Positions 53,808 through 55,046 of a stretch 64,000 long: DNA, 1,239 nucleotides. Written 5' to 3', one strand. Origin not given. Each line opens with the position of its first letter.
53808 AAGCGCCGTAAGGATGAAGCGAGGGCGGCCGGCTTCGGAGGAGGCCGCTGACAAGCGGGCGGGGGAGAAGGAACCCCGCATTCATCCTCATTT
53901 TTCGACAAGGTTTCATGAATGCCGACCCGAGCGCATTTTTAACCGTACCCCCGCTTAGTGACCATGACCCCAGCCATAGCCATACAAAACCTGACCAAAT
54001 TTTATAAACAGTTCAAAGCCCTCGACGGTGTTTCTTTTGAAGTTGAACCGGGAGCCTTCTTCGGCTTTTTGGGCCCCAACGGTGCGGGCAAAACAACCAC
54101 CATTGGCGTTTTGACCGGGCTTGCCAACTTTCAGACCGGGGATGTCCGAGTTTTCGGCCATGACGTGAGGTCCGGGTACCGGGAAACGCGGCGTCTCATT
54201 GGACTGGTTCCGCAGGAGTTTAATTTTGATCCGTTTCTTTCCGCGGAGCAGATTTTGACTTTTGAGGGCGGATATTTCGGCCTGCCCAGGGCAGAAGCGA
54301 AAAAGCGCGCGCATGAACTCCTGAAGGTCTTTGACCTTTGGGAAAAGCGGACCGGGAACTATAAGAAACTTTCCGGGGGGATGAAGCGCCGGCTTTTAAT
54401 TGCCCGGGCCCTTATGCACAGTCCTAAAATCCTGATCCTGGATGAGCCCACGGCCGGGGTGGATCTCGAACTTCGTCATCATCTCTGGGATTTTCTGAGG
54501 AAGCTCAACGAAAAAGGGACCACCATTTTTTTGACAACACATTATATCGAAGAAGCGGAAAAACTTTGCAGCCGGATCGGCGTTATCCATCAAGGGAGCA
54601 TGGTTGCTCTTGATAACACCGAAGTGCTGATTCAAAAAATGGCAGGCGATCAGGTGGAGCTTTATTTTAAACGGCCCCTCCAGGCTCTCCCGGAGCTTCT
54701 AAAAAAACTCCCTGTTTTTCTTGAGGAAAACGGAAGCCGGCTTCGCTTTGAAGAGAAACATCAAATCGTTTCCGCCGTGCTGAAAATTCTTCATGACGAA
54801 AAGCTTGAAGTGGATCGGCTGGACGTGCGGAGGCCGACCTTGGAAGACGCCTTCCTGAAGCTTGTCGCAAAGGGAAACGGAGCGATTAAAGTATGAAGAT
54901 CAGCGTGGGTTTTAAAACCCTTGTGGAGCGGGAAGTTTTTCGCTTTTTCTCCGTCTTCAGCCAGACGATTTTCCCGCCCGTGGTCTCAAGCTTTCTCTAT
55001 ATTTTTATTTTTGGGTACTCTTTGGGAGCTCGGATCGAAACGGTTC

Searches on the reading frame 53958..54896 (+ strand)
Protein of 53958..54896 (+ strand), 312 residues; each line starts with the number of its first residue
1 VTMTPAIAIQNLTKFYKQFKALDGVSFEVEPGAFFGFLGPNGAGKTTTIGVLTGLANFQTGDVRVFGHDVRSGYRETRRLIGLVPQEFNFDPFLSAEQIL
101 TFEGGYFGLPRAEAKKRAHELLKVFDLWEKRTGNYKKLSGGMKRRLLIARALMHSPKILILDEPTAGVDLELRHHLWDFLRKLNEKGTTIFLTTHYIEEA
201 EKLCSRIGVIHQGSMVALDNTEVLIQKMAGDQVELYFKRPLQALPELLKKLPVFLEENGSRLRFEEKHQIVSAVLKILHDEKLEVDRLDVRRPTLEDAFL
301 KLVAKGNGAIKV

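Call 12: find_encoding_contigs(protein=window:53958-54896:+, flank=3000, max_places=10)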
Protein window:53958-54896:+ (312 aa): no gene with exactly this product is on record in the collection.

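Call 14: find_homologous_proteins(query=window:53964-54896:+, max_evalue=1e-40)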
Query window:53964-54896:+ (310 aa): 7999 proteins with E <= 1e-40 among 8000 candidates; the best 120 are listed.
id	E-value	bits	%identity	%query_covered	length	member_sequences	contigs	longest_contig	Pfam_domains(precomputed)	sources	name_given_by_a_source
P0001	8.6e-203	690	100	100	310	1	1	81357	PF00005.34,PF13304.13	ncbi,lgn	-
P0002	1.2e-179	614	87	100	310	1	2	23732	PF00005.34,PF13304.13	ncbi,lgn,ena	-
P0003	3.0e-161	554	79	99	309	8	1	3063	PF00005.34,PF13175.13,PF13476.13,PF13304.13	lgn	-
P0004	7.8e-147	507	73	97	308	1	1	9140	PF13732.13,PF00005.34,PF13304.13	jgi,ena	-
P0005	5.3e-146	504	74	98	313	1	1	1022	PF13732.13,PF00005.34,PF13304.13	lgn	-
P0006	5.5e-146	504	72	98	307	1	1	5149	PF00005.34,PF13304.13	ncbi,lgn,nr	ncbi:MAG: ABC transporter ATP-binding protein [Candidatus Omnitrophica bacterium]|nr:ABC transporter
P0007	1.8e-145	502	73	99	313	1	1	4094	PF13732.13,PF00005.34,PF13304.13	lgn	-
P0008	2.1e-145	502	70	99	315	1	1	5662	PF00005.34,PF13304.13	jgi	-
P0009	2.7e-145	502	75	98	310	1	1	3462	PF13732.13,PF00005.34,PF13304.13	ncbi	-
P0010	5.4e-145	501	71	100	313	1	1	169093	PF00005.34,PF13304.13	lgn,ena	-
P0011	4.2e-144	498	71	99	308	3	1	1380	PF13732.13,PF00005.34,PF13304.13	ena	-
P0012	5.3e-143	494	71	100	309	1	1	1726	PF00005.34,PF13304.13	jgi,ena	-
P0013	6.5e-143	494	72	98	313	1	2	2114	PF13732.13,PF00005.34,PF13304.13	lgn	-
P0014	1.4e-142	493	72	100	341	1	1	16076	PF13732.13,PF00005.34,PF13304.13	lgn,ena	-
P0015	1.7e-142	492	73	98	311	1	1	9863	PF13732.13,PF00005.34,PF13304.13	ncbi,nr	ncbi:MAG: ABC transporter ATP-binding protein [Candidatus Omnitrophica bacterium]|nr:ABC transporter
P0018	3.8e-142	491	74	97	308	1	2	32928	PF13732.13,PF00005.34,PF13304.13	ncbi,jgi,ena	-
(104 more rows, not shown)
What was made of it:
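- Checked: The ABC ATPase gene starts at ATG 53964, because that form is the one on record (P0001, call 14).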

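Call 15: find_encoding_contigs(protein=P0001, flank=3000, max_places=10)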
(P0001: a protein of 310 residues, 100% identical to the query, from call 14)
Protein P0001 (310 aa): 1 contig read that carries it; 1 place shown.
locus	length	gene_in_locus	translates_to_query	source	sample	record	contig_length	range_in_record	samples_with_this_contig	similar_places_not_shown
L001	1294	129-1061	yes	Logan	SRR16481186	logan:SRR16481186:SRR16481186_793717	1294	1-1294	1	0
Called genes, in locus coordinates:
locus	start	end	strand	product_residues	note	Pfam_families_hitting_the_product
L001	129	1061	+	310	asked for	PF00005:ABC_tran, PF13304:AAA_21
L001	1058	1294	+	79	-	?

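Call 16: find_encoding_contigs(protein=P0002, flank=3000, max_places=10)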
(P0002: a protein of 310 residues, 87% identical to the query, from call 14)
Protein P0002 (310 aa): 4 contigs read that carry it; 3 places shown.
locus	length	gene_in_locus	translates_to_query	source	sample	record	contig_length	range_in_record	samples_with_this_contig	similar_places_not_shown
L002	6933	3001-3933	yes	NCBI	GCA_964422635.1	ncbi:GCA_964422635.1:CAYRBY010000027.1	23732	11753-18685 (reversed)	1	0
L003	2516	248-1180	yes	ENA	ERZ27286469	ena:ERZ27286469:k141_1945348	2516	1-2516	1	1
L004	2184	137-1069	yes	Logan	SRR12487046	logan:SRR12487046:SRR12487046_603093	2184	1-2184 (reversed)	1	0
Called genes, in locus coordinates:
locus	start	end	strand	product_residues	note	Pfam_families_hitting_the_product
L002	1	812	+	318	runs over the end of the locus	PF27840:ScmC, PF07475:Hpr_kinase_C (weak)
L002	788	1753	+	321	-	-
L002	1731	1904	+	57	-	-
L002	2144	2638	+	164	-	PF00383:dCMP_cyt_deam_1, PF14437:MafB19-deam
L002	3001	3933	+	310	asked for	PF00005:ABC_tran, PF13304:AAA_21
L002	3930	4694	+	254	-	PF01061:ABC2_membrane, PF12698:ABC2_membrane_3 (weak)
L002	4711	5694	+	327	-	PF01544:CorA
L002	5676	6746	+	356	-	PF21016:RlmN_N (weak), PF04055:Radical_SAM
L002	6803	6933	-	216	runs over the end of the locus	PF13489:Methyltransf_23, PF01728:FtsJ (weak), PF13847:Methyltransf_31, PF08241:Methyltransf_11, PF08242:Methyltransf_12, PF13649:Methyltransf_25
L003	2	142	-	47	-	?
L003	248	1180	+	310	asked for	PF00005:ABC_tran, PF13304:AAA_21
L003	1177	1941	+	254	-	PF01061:ABC2_membrane, PF12698:ABC2_membrane_3 (weak)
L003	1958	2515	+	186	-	?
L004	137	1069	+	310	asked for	PF00005:ABC_tran, PF13304:AAA_21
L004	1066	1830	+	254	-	PF01061:ABC2_membrane, PF12698:ABC2_membrane_3 (weak)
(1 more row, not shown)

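Call 17: find_encoding_contigs(protein=P0003, flank=3000, max_places=10)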
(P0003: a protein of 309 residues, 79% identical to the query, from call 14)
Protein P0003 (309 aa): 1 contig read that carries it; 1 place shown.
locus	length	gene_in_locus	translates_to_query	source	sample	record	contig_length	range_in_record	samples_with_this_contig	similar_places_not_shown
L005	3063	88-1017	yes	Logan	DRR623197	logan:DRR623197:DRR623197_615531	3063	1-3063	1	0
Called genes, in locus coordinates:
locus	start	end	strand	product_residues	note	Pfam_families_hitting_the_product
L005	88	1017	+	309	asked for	PF00005:ABC_tran, PF13175:AAA_15 (faint), PF13476:AAA_23 (faint), PF13304:AAA_21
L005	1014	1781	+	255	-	PF01061:ABC2_membrane, PF12698:ABC2_membrane_3 (weak)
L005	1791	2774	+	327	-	PF01544:CorA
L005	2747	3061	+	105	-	?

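Call 64: find_encoding_contigs(protein=P0018, flank=2500, max_places=4)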
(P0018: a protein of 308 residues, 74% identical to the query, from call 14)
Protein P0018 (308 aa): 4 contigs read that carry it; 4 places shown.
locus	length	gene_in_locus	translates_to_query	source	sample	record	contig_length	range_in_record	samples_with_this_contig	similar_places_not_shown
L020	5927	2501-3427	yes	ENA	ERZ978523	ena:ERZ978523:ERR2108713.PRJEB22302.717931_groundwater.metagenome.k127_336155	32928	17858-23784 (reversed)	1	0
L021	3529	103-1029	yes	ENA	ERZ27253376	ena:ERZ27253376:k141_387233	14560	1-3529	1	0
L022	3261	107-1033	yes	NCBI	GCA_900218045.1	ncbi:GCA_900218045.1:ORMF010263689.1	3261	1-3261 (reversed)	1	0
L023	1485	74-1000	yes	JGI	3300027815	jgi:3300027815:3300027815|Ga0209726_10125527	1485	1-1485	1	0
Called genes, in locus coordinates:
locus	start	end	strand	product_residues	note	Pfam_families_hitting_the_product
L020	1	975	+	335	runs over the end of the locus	PF00389:2-Hacid_dh, PF02826:2-Hacid_dh_C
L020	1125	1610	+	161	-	PF00383:dCMP_cyt_deam_1, PF14437:MafB19-deam, PF14439:Bd3614-deam (weak)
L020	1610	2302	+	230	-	PF00881:Nitroreductase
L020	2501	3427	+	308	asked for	PF00005:ABC_tran, PF13304:AAA_21 (weak), PF13732:DrrA1-3_C (faint)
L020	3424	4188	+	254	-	PF01061:ABC2_membrane, PF12698:ABC2_membrane_3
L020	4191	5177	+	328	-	PF01544:CorA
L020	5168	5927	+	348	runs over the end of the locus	PF21016:RlmN_N, PF04055:Radical_SAM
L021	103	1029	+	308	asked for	PF00005:ABC_tran, PF13304:AAA_21 (weak), PF13732:DrrA1-3_C (faint)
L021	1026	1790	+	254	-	PF01061:ABC2_membrane, PF12698:ABC2_membrane_3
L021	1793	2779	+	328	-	PF01544:CorA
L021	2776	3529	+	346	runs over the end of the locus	PF21016:RlmN_N, PF04055:Radical_SAM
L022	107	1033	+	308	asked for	PF00005:ABC_tran, PF13304:AAA_21 (weak), PF13732:DrrA1-3_C (faint)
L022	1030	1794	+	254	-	PF01061:ABC2_membrane, PF12698:ABC2_membrane_3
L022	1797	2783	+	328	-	PF01544:CorA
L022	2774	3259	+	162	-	?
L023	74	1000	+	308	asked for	PF00005:ABC_tran, PF13304:AAA_21 (weak), PF13732:DrrA1-3_C (faint)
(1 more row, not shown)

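Call 65: find_encoding_contigs(protein=P0004, flank=2500, max_places=4)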
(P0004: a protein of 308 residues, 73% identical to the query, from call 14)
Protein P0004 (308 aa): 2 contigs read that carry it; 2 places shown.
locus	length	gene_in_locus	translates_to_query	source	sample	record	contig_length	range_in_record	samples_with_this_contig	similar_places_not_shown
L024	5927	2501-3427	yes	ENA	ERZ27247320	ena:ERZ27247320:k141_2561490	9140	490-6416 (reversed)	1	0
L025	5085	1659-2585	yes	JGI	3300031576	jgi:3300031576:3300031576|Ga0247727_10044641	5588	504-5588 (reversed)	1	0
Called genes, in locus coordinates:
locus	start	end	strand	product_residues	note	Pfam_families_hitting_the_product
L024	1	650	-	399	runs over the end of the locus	PF00589:Phage_integrase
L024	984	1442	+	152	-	PF00383:dCMP_cyt_deam_1, PF14437:MafB19-deam, PF14439:Bd3614-deam (weak)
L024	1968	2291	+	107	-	-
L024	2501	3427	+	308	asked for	PF00005:ABC_tran, PF13304:AAA_21, PF13732:DrrA1-3_C (weak)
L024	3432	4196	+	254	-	PF01061:ABC2_membrane, PF12698:ABC2_membrane_3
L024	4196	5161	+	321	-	PF01544:CorA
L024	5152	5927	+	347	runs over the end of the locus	PF21016:RlmN_N, PF04055:Radical_SAM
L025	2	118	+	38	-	?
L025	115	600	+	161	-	PF00383:dCMP_cyt_deam_1, PF14437:MafB19-deam, PF14439:Bd3614-deam (weak)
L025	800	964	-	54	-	-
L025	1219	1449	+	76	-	-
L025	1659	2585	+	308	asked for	PF00005:ABC_tran, PF13304:AAA_21, PF13732:DrrA1-3_C (weak)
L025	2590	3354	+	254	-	PF01061:ABC2_membrane, PF12698:ABC2_membrane_3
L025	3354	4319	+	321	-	PF01544:CorA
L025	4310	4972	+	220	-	PF21016:RlmN_N, PF04055:Radical_SAM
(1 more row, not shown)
